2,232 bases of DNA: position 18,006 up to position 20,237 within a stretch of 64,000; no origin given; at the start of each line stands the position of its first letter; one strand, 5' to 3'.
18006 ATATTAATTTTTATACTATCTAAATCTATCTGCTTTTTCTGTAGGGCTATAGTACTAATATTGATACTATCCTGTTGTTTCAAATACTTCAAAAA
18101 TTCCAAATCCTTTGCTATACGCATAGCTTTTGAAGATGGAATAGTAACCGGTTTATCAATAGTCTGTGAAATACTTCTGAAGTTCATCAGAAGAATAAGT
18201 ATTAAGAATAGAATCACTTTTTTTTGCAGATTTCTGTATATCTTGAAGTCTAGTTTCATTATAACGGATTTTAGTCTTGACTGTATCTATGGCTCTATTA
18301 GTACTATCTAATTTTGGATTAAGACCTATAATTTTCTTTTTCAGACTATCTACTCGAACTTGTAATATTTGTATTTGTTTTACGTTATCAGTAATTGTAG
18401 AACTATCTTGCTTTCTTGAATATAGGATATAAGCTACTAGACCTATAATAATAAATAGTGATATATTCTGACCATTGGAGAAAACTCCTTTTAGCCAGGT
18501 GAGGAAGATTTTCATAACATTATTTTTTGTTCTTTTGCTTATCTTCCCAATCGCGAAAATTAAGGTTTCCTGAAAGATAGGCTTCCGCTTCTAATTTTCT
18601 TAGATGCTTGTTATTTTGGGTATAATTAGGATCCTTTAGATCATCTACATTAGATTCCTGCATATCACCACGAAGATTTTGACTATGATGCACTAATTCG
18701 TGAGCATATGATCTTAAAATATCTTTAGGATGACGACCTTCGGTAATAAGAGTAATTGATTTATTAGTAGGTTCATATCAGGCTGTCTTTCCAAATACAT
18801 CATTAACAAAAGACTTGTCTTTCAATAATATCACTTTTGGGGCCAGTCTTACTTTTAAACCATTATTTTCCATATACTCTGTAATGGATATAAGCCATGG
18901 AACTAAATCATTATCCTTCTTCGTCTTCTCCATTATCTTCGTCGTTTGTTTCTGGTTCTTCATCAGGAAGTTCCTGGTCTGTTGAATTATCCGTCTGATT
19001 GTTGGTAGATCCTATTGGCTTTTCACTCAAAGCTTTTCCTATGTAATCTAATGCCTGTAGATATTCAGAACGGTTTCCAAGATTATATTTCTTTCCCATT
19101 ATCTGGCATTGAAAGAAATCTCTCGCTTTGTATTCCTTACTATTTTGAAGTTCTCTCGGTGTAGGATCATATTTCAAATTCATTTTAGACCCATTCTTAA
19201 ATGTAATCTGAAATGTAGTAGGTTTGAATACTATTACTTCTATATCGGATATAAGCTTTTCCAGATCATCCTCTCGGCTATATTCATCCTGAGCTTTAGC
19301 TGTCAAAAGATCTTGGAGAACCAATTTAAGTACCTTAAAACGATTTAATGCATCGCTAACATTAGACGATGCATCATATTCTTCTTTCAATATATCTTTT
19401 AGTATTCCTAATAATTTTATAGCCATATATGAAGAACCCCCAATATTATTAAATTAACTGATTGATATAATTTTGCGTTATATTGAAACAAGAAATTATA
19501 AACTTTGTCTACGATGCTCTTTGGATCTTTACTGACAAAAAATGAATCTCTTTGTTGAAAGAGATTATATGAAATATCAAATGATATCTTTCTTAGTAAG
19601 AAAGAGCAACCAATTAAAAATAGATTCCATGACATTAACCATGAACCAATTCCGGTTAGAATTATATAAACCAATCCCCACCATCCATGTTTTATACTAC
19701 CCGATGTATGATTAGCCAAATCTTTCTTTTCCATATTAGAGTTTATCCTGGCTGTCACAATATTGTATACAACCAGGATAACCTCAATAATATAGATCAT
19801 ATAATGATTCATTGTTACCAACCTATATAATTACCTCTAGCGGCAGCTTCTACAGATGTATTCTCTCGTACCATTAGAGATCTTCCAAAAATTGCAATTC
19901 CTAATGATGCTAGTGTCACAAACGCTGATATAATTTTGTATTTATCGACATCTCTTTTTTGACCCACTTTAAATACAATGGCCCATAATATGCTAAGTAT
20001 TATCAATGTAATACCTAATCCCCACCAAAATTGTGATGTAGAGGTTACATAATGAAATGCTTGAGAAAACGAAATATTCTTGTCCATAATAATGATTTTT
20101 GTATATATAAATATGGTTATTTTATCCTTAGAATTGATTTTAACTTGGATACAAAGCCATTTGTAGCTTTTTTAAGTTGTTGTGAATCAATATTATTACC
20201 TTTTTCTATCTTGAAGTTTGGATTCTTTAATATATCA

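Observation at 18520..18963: Single in-frame TGA splits an HExxH-motif gene: possible readthrough or recoding site, or a fresh pseudogene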

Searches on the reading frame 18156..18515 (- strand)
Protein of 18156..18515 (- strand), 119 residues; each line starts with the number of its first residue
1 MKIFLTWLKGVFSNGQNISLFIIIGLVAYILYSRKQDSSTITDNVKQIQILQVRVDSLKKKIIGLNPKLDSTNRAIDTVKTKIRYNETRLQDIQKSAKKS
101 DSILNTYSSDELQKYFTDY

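Call 23: find_encoding_contigs(protein=window:18156-18515:-, flank=3000, max_places=10)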
Protein window:18156-18515:- (119 aa): 10 contigs read that carry it; 6 places shown.
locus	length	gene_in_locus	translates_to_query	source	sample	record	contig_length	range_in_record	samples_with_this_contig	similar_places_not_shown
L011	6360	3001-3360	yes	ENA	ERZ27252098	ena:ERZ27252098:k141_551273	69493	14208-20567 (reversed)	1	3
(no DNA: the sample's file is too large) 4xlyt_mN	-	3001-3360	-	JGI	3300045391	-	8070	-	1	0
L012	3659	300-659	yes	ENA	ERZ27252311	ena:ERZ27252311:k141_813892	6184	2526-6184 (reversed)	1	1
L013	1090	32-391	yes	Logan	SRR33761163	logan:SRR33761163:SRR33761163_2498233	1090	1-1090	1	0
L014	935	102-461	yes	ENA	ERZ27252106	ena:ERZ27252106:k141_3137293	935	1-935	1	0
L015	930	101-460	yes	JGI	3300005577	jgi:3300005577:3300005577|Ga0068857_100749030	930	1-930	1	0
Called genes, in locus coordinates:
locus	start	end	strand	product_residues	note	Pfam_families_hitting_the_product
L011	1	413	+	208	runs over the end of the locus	-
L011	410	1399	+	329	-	-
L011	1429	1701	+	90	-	-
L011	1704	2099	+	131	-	-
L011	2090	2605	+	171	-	-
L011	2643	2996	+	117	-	-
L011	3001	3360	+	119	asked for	-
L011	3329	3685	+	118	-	-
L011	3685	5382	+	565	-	PF05876:GpA_ATPase (weak), PF03237:Terminase_6N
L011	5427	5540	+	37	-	-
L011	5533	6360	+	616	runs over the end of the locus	PF07230:Portal_T4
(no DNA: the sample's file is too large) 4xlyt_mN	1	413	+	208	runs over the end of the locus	-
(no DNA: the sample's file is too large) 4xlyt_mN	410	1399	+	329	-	-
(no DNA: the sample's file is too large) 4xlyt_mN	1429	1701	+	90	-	-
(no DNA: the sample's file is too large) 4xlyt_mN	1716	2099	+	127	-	-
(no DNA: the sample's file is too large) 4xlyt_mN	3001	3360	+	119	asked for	-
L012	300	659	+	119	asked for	-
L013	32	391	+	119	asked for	-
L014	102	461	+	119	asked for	-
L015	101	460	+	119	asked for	-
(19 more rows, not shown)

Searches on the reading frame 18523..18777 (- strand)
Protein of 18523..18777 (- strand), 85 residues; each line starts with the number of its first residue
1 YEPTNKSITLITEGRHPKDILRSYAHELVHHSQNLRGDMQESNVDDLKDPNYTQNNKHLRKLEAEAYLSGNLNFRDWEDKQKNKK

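Call 7: search_protein_families(library=pfam, proteins=[window:18523-18777:-], max_evalue=1)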
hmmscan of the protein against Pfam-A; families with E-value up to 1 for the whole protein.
seq(85 aa): 2 families
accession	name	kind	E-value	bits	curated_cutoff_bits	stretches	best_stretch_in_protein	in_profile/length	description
PF14891.12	Peptidase_M91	-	0.0029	18.4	25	1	12-67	87-135/176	Effector protein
PF20352.3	DUF6647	-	0.065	13.4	24.1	1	1-66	89-153/174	Domain of unknown function (DUF6647)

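Call 8: search_protein_families(library=phrogs, proteins=[window:18523-18777:-], max_evalue=1)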
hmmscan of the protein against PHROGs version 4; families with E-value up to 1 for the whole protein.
seq(85 aa): 2 families
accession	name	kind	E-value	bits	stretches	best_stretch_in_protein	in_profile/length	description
phrog_16532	-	unknown function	0.084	14.1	1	16-47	75-103/138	-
phrog_10499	-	unknown function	0.087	14.1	1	19-54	77-112/149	-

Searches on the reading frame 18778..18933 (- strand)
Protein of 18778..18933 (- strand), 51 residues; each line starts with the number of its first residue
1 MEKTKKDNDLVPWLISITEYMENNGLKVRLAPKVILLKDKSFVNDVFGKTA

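Call 7: search_protein_families(library=pfam, proteins=[window:18781-18933:-], max_evalue=1)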
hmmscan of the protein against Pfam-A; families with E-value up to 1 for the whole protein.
seq(51 aa): 1 family
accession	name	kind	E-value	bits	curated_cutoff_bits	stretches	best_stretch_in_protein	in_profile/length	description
PF00661.27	Matrix_Paramyxo_N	-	0.064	13.3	27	1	6-40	125-159/175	Paramyxoviridae matrix protein N-terminal domain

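Call 8: search_protein_families(library=phrogs, proteins=[window:18781-18933:-], max_evalue=1)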
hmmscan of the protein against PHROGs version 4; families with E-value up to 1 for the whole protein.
seq(51 aa): 0 families

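Call 48: find_encoding_contigs(protein=window:18778-18933:-, flank=3000, max_places=6)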
Protein window:18778-18933:- (51 aa): no gene with exactly this product is on record in the collection.

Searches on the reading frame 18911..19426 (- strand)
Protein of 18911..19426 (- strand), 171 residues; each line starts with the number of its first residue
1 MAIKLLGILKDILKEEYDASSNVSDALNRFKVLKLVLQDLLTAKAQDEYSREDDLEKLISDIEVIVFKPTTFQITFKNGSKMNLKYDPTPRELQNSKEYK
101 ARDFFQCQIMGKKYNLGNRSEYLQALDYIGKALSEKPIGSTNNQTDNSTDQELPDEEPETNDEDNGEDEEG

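Call 22: find_encoding_contigs(protein=window:18911-19426:-, flank=3000, max_places=10)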
Protein window:18911-19426:- (171 aa): 10 contigs read that carry it; 7 places shown.
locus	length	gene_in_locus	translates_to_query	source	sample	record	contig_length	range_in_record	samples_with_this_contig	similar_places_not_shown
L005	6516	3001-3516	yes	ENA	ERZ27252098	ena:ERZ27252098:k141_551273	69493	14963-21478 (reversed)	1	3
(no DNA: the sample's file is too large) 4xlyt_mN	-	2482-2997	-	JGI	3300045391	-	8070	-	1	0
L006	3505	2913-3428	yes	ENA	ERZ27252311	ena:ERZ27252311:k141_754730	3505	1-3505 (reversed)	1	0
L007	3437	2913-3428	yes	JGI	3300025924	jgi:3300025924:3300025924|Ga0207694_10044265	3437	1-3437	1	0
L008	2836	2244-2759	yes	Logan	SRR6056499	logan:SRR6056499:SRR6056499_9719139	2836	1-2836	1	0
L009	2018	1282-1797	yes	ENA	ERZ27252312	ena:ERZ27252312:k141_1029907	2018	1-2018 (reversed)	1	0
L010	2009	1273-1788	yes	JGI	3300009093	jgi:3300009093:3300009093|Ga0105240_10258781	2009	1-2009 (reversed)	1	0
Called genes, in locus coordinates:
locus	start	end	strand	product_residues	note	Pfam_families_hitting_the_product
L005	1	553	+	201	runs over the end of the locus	-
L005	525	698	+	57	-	-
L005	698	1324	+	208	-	-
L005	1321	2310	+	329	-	-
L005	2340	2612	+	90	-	-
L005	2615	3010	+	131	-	-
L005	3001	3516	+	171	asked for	-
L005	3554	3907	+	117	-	-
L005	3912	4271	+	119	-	-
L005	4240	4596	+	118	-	-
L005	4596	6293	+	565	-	PF05876:GpA_ATPase (weak), PF03237:Terminase_6N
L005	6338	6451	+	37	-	-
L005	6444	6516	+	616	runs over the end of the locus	PF07230:Portal_T4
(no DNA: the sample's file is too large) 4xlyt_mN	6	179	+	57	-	-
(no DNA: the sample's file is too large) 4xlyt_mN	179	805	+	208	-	-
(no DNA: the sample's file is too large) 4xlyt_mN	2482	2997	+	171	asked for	-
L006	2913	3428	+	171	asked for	-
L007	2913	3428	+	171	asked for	-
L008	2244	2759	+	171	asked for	-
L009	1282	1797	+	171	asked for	-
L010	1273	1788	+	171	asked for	-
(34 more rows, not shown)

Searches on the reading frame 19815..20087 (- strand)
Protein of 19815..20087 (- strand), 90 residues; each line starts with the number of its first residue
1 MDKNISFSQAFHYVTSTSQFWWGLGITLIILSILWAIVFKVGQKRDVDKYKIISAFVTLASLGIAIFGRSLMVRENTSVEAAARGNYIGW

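Call 47: find_encoding_contigs(protein=window:19815-20087:-, flank=3000, max_places=6)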
Protein window:19815-20087:- (90 aa): no gene with exactly this product is on record in the collection.
